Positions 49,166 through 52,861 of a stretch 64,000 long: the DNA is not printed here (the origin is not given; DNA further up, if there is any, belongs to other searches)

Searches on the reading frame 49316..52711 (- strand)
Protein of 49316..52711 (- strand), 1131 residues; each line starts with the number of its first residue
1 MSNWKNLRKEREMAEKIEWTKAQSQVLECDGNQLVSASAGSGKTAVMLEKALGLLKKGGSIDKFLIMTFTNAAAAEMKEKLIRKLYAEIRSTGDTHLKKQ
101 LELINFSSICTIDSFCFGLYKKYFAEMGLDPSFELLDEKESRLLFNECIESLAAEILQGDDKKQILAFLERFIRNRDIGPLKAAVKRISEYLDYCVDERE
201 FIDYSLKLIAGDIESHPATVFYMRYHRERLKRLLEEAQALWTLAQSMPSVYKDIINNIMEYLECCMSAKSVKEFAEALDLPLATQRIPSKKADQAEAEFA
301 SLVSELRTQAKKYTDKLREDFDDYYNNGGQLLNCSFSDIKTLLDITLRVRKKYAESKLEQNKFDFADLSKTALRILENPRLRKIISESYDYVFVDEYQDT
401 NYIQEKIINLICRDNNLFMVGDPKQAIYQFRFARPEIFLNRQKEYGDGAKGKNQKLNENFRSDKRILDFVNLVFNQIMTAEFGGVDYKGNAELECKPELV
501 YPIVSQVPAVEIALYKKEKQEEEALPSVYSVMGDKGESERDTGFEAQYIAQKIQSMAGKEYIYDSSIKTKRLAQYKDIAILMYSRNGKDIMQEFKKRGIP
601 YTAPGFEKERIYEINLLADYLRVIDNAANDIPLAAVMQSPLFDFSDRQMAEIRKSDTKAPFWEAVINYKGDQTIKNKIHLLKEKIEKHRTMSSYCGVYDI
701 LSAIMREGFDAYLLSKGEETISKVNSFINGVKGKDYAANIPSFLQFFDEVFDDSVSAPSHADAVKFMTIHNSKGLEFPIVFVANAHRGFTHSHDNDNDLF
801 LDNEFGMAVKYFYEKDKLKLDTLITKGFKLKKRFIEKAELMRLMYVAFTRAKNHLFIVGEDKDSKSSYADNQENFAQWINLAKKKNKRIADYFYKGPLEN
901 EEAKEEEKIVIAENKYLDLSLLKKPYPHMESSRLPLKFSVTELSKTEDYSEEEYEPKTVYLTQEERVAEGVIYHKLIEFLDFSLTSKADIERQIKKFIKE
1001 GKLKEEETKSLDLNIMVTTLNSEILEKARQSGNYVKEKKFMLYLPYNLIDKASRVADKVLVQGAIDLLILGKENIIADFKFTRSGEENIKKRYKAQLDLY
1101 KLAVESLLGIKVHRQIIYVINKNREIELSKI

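Call 44: search_protein_families(library=pfam, proteins=[window:49316-52711:-], max_evalue=0.00001)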
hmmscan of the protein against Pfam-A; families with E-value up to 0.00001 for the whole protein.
window:49316-52711:- (1131 aa): 4 families
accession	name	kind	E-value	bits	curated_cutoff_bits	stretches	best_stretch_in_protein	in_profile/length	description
PF00580.27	UvrD-helicase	-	1.9e-53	182.3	23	1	20-445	2-270/271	UvrD/REP helicase N-terminal domain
PF13361.12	UvrD_C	-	3.8e-27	96.1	25.6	1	455-858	2-346/350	UvrD-like helicase C-terminal domain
PF13245.12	AAA_19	-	3.6e-16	60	25.1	2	302-431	71-134/134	AAA domain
PF13538.12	UvrD_C_2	-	3.2e-09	37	27.4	0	766-786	4-24/52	UvrD-like helicase C-terminal domain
